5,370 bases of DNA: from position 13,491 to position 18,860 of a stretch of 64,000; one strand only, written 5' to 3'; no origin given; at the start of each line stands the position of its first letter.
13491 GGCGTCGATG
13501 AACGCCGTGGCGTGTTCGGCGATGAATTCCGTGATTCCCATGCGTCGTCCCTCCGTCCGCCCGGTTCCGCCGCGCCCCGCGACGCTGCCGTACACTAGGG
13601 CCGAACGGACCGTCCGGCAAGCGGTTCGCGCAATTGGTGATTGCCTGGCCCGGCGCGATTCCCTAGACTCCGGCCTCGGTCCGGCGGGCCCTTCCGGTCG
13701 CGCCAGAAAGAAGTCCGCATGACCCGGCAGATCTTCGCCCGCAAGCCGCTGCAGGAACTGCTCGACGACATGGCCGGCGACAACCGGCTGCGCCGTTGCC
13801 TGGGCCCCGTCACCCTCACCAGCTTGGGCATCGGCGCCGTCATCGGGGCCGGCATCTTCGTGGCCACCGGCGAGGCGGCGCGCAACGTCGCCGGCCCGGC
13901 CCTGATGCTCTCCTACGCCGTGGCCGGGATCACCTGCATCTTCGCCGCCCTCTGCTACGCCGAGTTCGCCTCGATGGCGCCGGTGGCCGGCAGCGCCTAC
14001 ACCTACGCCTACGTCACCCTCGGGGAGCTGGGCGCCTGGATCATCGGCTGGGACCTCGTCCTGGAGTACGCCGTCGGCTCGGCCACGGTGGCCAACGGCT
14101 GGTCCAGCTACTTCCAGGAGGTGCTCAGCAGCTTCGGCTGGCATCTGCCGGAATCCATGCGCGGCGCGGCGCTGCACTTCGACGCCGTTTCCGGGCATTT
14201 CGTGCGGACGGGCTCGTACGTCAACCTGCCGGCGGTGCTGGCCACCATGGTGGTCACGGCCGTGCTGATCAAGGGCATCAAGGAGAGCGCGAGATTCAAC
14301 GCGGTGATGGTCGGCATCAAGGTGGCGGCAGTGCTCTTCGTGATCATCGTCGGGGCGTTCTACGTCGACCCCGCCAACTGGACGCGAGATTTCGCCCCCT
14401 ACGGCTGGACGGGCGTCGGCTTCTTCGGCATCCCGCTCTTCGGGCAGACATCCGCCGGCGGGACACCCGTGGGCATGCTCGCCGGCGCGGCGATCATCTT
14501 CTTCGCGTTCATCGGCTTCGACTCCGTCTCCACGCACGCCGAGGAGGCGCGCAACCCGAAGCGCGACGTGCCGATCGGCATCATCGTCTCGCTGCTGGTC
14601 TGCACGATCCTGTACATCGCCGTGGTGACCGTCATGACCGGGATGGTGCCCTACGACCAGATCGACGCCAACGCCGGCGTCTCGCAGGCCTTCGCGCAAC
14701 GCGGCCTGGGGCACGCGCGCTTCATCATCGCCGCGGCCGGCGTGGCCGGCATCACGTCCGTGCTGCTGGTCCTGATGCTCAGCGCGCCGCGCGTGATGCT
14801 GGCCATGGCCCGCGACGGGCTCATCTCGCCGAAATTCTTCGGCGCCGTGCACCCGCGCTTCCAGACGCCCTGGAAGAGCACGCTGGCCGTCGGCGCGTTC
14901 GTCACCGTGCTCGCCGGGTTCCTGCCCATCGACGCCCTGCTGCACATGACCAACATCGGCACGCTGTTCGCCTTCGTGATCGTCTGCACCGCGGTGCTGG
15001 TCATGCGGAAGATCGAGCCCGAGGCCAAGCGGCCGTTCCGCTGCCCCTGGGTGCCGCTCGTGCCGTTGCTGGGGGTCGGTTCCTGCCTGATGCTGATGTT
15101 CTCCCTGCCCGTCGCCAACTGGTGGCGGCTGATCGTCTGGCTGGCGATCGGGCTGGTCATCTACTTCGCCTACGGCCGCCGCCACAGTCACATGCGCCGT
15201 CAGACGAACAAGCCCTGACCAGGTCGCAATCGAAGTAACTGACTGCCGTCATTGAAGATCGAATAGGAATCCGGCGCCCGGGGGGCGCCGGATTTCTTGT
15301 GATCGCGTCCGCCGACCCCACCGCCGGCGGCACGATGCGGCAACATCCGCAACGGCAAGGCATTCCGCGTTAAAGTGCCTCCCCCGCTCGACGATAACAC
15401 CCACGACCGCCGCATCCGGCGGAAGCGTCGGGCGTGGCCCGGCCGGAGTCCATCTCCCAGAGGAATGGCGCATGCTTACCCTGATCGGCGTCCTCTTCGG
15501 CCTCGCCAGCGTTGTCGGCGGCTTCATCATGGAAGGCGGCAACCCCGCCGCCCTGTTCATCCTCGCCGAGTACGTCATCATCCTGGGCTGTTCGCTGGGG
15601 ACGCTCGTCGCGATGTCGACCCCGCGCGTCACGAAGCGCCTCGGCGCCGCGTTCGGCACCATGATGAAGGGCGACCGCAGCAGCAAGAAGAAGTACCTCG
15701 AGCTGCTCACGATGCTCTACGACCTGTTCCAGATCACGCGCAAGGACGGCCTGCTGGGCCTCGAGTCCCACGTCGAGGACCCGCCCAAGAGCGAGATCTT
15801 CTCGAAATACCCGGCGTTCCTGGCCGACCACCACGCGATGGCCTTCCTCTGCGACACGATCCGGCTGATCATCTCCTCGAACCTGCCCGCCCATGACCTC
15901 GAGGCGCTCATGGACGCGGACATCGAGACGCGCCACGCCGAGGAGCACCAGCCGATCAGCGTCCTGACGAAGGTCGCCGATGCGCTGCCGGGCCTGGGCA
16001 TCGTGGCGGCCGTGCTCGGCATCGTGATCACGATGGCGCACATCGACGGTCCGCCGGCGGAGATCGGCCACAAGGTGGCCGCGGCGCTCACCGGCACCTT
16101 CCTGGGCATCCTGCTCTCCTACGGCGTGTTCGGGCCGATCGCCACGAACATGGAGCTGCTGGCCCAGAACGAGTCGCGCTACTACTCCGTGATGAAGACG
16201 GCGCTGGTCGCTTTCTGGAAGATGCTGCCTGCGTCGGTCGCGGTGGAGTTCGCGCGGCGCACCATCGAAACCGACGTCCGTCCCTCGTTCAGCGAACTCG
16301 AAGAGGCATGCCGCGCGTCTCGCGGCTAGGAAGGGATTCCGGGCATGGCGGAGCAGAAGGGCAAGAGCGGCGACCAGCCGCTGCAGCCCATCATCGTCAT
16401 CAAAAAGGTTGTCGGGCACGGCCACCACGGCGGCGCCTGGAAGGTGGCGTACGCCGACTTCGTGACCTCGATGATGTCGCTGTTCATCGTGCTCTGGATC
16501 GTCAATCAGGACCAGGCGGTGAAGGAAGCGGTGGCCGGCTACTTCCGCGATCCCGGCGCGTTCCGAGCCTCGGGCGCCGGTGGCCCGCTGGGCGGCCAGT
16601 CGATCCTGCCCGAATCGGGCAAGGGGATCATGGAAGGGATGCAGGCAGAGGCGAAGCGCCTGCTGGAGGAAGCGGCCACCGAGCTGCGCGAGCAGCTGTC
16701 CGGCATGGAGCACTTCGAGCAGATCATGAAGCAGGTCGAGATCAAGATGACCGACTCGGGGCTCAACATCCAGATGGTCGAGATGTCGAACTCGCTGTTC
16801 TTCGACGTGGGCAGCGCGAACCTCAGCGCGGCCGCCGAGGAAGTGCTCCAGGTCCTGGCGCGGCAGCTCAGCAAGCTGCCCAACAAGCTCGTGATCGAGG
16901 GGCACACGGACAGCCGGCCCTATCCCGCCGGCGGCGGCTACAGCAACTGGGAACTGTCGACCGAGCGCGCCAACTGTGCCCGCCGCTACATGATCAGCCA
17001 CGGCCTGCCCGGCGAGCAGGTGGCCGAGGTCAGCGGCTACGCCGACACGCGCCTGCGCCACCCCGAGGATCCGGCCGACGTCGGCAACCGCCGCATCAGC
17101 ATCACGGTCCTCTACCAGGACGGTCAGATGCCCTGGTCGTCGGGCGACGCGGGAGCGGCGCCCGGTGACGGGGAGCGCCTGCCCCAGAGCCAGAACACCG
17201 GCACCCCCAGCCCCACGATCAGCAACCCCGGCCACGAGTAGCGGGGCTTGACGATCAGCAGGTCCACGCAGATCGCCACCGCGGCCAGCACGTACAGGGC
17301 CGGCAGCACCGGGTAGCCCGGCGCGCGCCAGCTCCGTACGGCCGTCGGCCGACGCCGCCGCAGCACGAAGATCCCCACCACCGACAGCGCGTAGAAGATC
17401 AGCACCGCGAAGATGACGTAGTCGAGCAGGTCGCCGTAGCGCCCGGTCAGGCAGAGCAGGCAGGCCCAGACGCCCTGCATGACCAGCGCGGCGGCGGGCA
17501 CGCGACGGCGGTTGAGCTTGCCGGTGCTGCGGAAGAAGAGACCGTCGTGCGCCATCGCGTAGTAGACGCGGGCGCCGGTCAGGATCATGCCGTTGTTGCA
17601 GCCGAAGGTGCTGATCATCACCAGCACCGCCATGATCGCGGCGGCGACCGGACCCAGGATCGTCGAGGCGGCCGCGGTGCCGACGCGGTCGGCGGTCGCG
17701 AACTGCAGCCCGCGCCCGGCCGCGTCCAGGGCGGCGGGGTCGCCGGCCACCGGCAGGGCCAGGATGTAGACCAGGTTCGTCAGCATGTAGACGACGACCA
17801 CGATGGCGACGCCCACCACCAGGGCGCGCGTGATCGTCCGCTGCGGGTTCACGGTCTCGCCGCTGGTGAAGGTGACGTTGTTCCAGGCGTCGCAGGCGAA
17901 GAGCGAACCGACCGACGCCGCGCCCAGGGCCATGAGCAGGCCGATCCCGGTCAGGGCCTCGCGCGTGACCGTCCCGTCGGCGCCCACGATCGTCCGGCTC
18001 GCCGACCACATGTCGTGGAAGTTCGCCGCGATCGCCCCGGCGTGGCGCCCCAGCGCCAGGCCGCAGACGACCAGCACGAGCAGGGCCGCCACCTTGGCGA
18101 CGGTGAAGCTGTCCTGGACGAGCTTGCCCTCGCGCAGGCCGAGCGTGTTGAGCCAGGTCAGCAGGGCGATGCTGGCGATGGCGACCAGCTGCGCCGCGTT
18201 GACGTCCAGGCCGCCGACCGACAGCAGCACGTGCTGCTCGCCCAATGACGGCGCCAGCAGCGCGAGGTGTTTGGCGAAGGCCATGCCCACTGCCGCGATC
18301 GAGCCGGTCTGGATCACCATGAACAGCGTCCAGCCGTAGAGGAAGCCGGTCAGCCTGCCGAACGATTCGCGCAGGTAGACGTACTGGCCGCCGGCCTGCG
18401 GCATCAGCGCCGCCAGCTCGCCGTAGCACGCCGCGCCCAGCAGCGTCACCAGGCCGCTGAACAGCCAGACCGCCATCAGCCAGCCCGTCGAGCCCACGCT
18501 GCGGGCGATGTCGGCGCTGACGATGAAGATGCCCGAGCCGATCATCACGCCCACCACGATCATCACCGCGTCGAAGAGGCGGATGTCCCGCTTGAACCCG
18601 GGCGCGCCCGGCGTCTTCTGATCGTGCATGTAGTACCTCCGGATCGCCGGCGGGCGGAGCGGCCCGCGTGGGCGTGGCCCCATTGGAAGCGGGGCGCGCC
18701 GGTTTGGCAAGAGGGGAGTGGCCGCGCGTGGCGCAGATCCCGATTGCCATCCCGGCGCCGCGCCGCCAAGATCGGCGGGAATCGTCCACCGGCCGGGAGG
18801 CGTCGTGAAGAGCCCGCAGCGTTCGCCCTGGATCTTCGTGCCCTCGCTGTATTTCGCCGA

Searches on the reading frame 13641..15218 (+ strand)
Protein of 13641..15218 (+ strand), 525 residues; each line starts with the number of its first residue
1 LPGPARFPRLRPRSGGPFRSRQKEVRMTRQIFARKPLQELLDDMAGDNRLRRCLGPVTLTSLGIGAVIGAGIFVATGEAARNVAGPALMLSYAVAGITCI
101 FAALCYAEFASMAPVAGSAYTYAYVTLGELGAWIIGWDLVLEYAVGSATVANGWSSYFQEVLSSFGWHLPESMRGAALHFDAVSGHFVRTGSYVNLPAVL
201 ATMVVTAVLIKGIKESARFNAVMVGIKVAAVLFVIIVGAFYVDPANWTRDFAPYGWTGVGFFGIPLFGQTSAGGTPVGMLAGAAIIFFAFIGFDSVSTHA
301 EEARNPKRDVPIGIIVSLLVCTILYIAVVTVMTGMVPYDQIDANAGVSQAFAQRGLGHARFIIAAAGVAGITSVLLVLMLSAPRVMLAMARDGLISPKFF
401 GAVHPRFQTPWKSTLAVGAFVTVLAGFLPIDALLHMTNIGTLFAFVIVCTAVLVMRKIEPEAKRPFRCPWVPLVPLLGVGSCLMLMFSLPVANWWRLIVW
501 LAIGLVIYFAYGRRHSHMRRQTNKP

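Call 55: search_protein_families(library=pfam, proteins=[window:13641-15218:+], max_evalue=0.00001)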
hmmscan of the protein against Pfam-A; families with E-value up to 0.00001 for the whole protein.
window:13641-15218:+ (525 aa): 3 families
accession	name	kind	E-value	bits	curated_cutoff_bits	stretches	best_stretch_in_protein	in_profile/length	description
PF13520.12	AA_permease_2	-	5.1e-55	187.5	27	1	54-504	1-423/427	Amino acid permease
PF00324.27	AA_permease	-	5.4e-43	147.8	24.6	1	60-486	3-417/470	Amino acid permease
PF13906.12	AA_permease_C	-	3.3e-15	56.4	27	1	466-516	1-51/51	C-terminus of AA_permease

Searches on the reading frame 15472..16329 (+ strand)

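Call 55: search_protein_families(library=pfam, proteins=[window:15472-16329:+], max_evalue=0.00001)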
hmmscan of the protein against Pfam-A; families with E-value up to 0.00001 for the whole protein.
window:15472-16329:+ (285 aa): 2 families
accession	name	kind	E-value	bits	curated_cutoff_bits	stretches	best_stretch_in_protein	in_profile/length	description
PF20560.3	MotA_N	-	1.5e-21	76.9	27.3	1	4-93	1-91/91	Motility protein A N-terminal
PF01618.21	MotA_ExbB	-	1.6e-10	41.3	22.9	1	136-234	20-121/127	MotA/TolQ/ExbB proton channel family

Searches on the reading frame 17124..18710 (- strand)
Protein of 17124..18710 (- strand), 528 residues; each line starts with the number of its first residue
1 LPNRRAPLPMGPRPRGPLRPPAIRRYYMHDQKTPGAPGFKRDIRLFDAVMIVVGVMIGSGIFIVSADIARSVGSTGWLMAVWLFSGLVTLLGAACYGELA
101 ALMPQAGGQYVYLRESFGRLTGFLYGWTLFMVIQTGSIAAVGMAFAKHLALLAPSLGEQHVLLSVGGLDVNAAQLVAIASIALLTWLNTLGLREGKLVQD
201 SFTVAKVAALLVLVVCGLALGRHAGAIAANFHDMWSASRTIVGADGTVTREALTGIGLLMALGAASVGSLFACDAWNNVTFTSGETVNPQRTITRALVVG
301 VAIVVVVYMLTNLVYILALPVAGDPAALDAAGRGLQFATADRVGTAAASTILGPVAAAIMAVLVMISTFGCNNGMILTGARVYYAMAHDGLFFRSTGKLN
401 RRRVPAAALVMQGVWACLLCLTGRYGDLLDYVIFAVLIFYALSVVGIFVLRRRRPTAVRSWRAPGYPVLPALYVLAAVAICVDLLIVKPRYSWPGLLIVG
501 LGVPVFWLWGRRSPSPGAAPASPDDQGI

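Call 55: search_protein_families(library=pfam, proteins=[window:17124-18710:-], max_evalue=0.00001)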
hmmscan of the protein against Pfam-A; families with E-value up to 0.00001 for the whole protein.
window:17124-18710:- (528 aa): 2 families
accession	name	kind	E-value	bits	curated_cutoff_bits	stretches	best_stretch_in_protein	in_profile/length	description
PF13520.12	AA_permease_2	-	2.5e-46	158.9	27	1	44-482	2-402/427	Amino acid permease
PF00324.27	AA_permease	-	6.1e-34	117.9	24.6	1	48-451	2-382/470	Amino acid permease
